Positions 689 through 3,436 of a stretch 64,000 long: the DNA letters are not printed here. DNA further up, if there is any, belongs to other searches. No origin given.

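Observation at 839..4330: AAA+ ATPase plus S8 subtilase two-gene cassette (ietAS-like) on an AT-rich islet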

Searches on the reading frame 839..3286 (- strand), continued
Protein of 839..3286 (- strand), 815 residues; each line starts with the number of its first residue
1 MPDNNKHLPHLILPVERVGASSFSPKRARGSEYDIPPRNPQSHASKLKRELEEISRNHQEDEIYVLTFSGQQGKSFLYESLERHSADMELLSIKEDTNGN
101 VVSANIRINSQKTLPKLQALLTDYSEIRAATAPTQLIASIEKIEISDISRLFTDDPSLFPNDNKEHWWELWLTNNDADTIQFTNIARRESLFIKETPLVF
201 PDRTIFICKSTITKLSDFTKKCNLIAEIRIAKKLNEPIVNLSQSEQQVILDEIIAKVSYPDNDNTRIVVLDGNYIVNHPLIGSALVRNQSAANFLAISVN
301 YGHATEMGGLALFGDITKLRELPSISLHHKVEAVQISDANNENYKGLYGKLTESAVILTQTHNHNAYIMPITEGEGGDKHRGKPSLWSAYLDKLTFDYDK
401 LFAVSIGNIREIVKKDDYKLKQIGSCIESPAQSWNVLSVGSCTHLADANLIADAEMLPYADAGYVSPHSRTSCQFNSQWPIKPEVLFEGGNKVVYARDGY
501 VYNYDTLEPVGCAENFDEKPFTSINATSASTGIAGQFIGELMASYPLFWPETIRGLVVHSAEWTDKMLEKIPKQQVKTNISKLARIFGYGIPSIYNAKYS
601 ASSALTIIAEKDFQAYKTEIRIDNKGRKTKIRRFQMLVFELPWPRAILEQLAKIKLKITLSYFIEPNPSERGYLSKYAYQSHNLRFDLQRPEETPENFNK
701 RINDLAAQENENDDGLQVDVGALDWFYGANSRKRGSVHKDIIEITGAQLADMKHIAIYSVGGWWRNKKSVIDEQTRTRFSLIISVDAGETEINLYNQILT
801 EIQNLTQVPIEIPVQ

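Call 46: search_dna_similar(query=window:839-3286:-, collection=plasmids, mode=protein, max_rows=25)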
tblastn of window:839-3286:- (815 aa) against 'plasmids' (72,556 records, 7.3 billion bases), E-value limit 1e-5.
Records with a match: 487; places in all: 496; records where one place covers at least 80% of the query: 377.
Best place of each record, by identity: <60% 487.
By first word of the organism name: Klebsiella 213; Agrobacterium 55; Rhizobium 39; Burkholderia 26; Enterobacter 14; Bradyrhizobium 12; Acetobacter 12; Rhodococcus 7; Leptolyngbya 7; Sinorhizobium 6; and 52 more.
By predicted mobility (MOB-suite, as given by PLSDB): conjugative 340; non-mobilizable 117; mobilizable 30.
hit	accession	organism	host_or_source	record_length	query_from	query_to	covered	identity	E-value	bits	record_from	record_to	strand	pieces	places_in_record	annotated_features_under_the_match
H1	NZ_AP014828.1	Geminocystis sp. NIES-3709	-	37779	1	798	98%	33.1%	4e-120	407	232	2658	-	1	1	S8 family peptidase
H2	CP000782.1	Xanthobacter autotrophicus Py2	-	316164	3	812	99%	32.3%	2e-112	385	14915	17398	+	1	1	conserved hypothetical protein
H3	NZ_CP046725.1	Pantoea agglomerans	pure culture,cherry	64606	2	805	99%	32.5%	6e-103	357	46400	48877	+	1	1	S8 family peptidase | ATP-binding protein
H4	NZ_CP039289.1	Cupriavidus necator H16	single cell,sludge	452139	1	808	99%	32.2%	1e-109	377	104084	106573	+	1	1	S8 family peptidase | ATP-binding protein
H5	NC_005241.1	Cupriavidus necator H16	-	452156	1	808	99%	32.2%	1e-109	377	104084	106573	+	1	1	S8 family peptidase | ATP-binding protein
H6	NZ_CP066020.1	Cupriavidus necator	-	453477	1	808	99%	32.2%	1e-109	377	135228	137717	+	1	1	S8 family peptidase | ATP-binding protein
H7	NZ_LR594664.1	Variovorax sp. RA8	Riverbed sediment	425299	3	812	99%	32.0%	2e-114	390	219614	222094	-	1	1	S8 family peptidase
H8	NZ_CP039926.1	Agrobacterium tumefaciens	-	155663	6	815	99%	31.7%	8e-112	383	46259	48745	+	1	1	S8 family peptidase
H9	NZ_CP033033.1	Agrobacterium tumefaciens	-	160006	6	815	99%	31.7%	5e-111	380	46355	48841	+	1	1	S8 family peptidase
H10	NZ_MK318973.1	Rhizobium rhizogenes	-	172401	6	815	99%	31.7%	5e-111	380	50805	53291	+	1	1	S8 family peptidase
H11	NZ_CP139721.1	Nitratireductor rhodophyticola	Bacterial Culture,hydrothermal vent ...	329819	23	812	97%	32.4%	2e-120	408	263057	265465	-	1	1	S8 family peptidase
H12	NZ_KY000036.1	Agrobacterium fabrum str. C58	-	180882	6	815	99%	31.6%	3e-111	381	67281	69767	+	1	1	S8 family peptidase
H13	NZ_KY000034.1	Agrobacterium sp.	-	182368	6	815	99%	31.6%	3e-111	381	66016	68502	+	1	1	S8 family peptidase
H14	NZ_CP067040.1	Agrobacterium fabrum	-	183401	6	815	99%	31.6%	3e-111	381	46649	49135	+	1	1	S8 family peptidase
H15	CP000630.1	Rhizobium rhizogenes K84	-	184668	6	815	99%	31.6%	3e-111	381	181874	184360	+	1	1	conserved hypothetical protein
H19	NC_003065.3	Agrobacterium fabrum str. C58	-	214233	6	815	99%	31.6%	3e-111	381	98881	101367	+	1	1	S8 family peptidase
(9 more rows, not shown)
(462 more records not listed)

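Call 47: search_dna_similar(query=window:839-3286:-, collection=phages, mode=protein, max_rows=15)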
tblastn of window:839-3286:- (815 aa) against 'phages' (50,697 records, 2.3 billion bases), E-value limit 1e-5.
Records with a match: 2; places in all: 2; records where one place covers at least 80% of the query: 1.
Best place of each record, by identity: <60% 2.
By first word of the organism name: Bacteriophage 1; Salmonella 1.
By host as written in the record: - 1; Salmonella enterica subsp. enterica serovar Kentucky 1.
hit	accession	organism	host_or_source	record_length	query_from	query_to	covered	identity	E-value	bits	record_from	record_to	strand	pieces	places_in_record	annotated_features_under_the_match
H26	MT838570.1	Bacteriophage sp.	human fecal samples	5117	136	812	83%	31.7%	2e-92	323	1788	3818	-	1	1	record has no annotation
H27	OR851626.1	Salmonella phage S.Kent 1-2-1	Salmonella enterica subsp. enterica ...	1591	459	812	43%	40.5%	5e-73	253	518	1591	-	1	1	record has no annotation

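Call 48: get_annotated_region(hit=H19, flank=4000)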
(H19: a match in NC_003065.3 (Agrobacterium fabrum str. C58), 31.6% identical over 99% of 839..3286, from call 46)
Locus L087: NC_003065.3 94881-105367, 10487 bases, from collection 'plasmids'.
description: Agrobacterium fabrum str. C58 plasmid Ti, complete sequence
organism: Agrobacterium fabrum str. C58 (NCBI taxid 176299)
taxonomy: Bacteria; Pseudomonadota; Alphaproteobacteria; Hyphomicrobiales; Rhizobiaceae; Agrobacterium; Agrobacterium fabrum; Agrobacterium fabrum str. C58
host: -; source: -; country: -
typing (MOB-suite, as given by PLSDB): conjugative; replicon rep_cluster_490; relaxase MOBQ; mating-pair formation MPF_T
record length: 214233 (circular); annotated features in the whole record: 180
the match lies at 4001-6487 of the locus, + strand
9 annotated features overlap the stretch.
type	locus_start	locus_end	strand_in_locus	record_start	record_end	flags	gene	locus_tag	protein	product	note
CDS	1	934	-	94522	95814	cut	-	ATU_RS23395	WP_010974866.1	NtaA/DmoA family FMN-dependent monooxygenase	GO:0008152 - metabolic process [Evidence IEA]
CDS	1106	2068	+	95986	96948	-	-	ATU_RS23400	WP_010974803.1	LysR family transcriptional regulator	-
CDS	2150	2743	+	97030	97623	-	-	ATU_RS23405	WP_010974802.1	DUF6088 family protein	-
CDS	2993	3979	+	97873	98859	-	-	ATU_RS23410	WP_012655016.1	ATP-binding protein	-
CDS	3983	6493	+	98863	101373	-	-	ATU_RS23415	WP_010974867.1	S8 family peptidase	-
CDS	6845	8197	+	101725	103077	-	-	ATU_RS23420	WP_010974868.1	LLM class flavin-dependent oxidoreductase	-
CDS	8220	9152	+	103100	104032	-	-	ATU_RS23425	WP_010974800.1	aliphatic sulfonate ABC transporter substrate-binding protein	GO:0042918 - alkanesulfonate transport [Evidence IEA]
CDS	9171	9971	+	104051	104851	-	ssuC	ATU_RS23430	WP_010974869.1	aliphatic sulfonate ABC transporter permease SsuC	GO:0055085 - transmembrane transport [Evidence IEA]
CDS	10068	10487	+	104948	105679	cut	-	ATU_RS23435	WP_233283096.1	ATP-binding cassette domain-containing protein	-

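Call 51: search_protein_families(library=padloc, proteins=[L087:2993-3979:+, L087:3983-6493:+, P0005, P0035], max_evalue=0.00001)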
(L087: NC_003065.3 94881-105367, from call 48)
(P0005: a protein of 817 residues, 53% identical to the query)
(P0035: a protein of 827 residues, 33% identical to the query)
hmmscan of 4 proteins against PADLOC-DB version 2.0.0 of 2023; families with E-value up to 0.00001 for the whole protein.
L087:2993-3979:+ (328 aa): 6 families
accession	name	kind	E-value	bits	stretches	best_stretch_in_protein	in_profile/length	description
PDLC02196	IetA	-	2.6e-71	239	1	2-323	2-322/374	-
PDLC04232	IetA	-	1.3e-66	223.3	1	1-313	1-307/330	-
PDLC02195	IetA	-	9.4e-57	191.1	1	51-311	65-325/395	-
PDLC04231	IetA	-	1.1e-37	128.3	1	1-255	1-249/262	-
PDLC00914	TRIP13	-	3.8e-12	44.3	1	126-281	74-246/302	TRIP13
PDLC00915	TRIP13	-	5.5e-12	43.7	1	90-316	29-285/302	TRIP13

L087:3983-6493:+ (836 aa): 4 families
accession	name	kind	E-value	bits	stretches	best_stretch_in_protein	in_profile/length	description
PDLC02198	IetS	-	4.8e-25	85.6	1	283-822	246-777/795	-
PDLC04233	IetS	-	1.2e-22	77.8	1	467-829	499-849/855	-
PDLC02201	IetS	-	1.4e-12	44.7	1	333-659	288-576/781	-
PDLC02197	IetS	-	3.8e-12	43.3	1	208-649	178-579/749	-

P0005 (817 aa): 4 families
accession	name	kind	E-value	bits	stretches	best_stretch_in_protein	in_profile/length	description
PDLC02198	IetS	-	6.8e-23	78.5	1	255-809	233-779/795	-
PDLC04233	IetS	-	9.2e-23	78.2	1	257-685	285-751/855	-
PDLC02201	IetS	-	7.5e-13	45.6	1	229-649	214-582/781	-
PDLC02197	IetS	-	4e-08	30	1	143-622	130-577/749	-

P0035 (827 aa): 8 families
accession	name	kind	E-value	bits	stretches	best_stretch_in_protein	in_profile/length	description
PDLC02198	IetS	-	2.1e-40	136.5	1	176-824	157-784/795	-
PDLC04233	IetS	-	4.8e-34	115.5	1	269-825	292-850/855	-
PDLC02197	IetS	-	2.4e-27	93.6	1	190-643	174-581/749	-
PDLC02201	IetS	-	5.7e-26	89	1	235-683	210-601/781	-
PDLC02199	IetS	-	1.1e-14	51.6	1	264-645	300-652/826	-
PDLC02200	IetS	-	1.4e-14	51.2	1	157-641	157-596/780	-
PDLC02202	IetS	-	9.6e-14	48.6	1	270-698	288-651/780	-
PDLC04234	IetS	-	2.5e-06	24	0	278-334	302-357/656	-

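Call 55: search_solved_structures(query=A1, max_evalue=0.01)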
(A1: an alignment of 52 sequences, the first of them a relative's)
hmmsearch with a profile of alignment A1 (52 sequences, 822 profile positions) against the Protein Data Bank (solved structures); distinct sequences matched with E-value up to 0.01: 11.
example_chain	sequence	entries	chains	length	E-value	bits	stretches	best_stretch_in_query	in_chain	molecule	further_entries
2gko_A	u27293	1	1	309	1.3e-05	26.6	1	274-325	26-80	microbial serine proteinases; subtilisin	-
1ea7_A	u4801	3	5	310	2e-05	26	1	274-390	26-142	SERINE PROTEASE | 36KDA PROTEASE | Sphericase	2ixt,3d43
3hjr_A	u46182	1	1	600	0.0012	20.1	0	540-589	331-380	Extracellular serine protease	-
1scn_E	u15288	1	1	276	0.0016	19.7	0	272-326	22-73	SUBTILISIN CARLSBERG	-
1af4_A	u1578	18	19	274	0.0016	19.7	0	272-326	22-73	SUBTILISIN CARLSBERG | SUBTILISIN CARLSBERG, TYPE VIII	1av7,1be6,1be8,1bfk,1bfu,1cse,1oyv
3qtl_A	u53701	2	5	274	0.0017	19.7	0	272-326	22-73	Subtilisin-like serin protease | KerA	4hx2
1yu6_A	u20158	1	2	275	0.0017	19.7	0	272-326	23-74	Subtilisin Carlsberg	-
4gi3_A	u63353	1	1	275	0.0017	19.6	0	272-326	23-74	KerA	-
1c3l_A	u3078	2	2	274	0.0018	19.5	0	272-326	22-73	SUBTILISIN-CARLSBERG | Subtilisin Carlsberg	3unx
9rk9_B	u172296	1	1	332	0.0029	18.9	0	502-616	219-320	Subtilisin-like serine protease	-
1bh6_A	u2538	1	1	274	0.0031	18.8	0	272-326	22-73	SUBTILISIN DY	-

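Call 58: find_encoding_contigs(protein=P0009, flank=7000, max_places=2)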
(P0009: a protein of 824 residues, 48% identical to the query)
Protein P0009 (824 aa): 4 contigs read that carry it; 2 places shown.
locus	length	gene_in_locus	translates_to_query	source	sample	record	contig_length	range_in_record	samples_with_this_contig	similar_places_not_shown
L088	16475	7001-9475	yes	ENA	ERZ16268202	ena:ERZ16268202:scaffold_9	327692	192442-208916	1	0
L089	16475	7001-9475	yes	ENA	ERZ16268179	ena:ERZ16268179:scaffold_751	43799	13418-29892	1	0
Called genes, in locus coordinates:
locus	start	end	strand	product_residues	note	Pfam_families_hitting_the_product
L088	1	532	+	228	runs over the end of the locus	-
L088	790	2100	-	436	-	PF07719:TPR_2 (faint), PF13428:TPR_14 (faint), PF13432:TPR_16 (faint), PF24575:TPR_Slam, PF14559:TPR_19 (weak), PF04575:SlipAM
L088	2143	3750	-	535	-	-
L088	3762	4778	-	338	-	-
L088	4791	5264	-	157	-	PF01155:HypA (faint), PF13248:Zn_ribbon_3 (faint), PF12773:DZR (weak), PF24463:DUF7577 (weak)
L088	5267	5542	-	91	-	-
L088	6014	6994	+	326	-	PF00004:AAA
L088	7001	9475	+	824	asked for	PF00082:Peptidase_S8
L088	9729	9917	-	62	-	-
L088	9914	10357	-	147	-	PF11149:DUF2924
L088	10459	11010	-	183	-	PF18932:DUF5681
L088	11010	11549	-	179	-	-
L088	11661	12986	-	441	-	PF02195:ParB_N, PF01555:N6_N4_Mtase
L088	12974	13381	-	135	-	-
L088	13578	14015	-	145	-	-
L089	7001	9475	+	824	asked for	PF00082:Peptidase_S8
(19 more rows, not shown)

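Call 59: find_encoding_contigs(protein=P0018, flank=7000, max_places=2)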
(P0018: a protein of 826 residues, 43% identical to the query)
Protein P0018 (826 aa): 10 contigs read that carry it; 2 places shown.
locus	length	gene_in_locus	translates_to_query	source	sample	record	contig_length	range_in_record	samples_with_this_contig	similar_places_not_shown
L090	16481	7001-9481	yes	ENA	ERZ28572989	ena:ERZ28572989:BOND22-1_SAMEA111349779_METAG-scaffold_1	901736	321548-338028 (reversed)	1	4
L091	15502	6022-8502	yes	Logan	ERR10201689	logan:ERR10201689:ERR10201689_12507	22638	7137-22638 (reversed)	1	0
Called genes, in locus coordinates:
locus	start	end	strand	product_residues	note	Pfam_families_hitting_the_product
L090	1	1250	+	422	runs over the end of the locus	PF07498:Rho_N, PF07497:Rho_RNA_bind, PF00006:ATP-synt_ab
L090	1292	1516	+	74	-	-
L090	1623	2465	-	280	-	PF00491:Arginase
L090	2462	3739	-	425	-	-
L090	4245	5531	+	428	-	PF17289:Terminase_6C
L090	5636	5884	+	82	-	-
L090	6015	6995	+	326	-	PF20720:nSTAND3 (weak), PF00004:AAA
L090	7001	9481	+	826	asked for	PF00082:Peptidase_S8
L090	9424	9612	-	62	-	-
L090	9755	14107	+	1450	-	-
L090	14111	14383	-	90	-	-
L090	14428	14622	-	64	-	-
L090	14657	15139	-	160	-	PF11149:DUF2924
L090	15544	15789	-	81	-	-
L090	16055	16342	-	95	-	-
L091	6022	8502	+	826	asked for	PF00082:Peptidase_S8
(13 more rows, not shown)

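Call 60: find_encoding_contigs(protein=P0035, flank=7000, max_places=2)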
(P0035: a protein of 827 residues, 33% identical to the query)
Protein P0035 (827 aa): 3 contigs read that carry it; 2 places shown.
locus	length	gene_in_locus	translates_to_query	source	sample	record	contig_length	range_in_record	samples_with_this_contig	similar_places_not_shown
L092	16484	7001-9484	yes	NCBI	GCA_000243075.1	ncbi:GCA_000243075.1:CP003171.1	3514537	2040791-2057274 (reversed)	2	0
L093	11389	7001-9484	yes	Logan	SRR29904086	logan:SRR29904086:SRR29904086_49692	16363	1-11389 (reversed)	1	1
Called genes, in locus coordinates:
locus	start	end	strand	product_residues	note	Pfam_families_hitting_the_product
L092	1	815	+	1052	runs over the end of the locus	PF00873:ACR_tran, PF03176:MMPL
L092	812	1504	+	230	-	PF00072:Response_reg, PF00486:Trans_reg_C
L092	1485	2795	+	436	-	PF00512:HisKA, PF02518:HATPase_c (weak)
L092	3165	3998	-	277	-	PF08843:AbiEii (weak)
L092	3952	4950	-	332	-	PF09952:AbiEi_2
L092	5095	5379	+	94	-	PF01381:HTH_3, PF13560:HTH_31 (weak)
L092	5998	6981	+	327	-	PF20720:nSTAND3 (weak), PF00004:AAA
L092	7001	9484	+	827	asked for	PF27160:Y4kK_N (weak), PF00082:Peptidase_S8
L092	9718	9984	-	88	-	-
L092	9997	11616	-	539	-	PF04610:TrbL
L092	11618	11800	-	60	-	-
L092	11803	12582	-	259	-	-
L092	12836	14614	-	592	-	PF03432:Relaxase, PF22863:TraI_middle, PF18821:LPD7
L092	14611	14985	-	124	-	PF21983:NikA-like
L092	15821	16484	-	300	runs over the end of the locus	PF06504:RepC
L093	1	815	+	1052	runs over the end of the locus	PF00873:ACR_tran, PF03176:MMPL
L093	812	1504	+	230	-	PF00072:Response_reg, PF00486:Trans_reg_C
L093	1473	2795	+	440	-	PF00512:HisKA, PF02518:HATPase_c (weak)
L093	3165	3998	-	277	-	PF08843:AbiEii (weak)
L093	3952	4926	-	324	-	PF09952:AbiEi_2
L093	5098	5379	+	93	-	PF13560:HTH_31 (weak), PF01381:HTH_3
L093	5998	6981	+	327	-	PF20720:nSTAND3 (weak), PF00004:AAA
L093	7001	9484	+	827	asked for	PF27160:Y4kK_N (weak), PF00082:Peptidase_S8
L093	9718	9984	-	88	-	-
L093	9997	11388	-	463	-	?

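Call 66: search_protein_families(library=phrogs, proteins=[L001:4099-4644:+, L001:4743-5507:+, L001:5609-6475:+, L001:6681-8273:+, window:839-3286:-], max_evalue=0.001)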
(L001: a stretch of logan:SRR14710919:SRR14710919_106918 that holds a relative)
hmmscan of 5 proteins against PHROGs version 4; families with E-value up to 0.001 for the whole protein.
L001:4099-4644:+ (181 aa): 0 families

L001:4743-5507:+ (254 aa): 0 families

L001:5609-6475:+ (288 aa): 0 families

L001:6681-8273:+ (530 aa): 3 families
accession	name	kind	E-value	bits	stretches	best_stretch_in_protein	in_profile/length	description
phrog_95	-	integration and excision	5.3e-58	198.1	1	6-486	86-559/651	integrase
phrog_125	-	DNA, RNA and nucleotide metabolism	2.2e-19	71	1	7-171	19-171/254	DNA invertase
phrog_6620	-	integration and excision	2e-06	28.5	1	9-92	57-137/201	transposase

window:839-3286:- (815 aa): 1 family
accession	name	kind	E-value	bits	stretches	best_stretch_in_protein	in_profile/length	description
phrog_3964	-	unknown function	2.2e-35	123.2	1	38-814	36-769/779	-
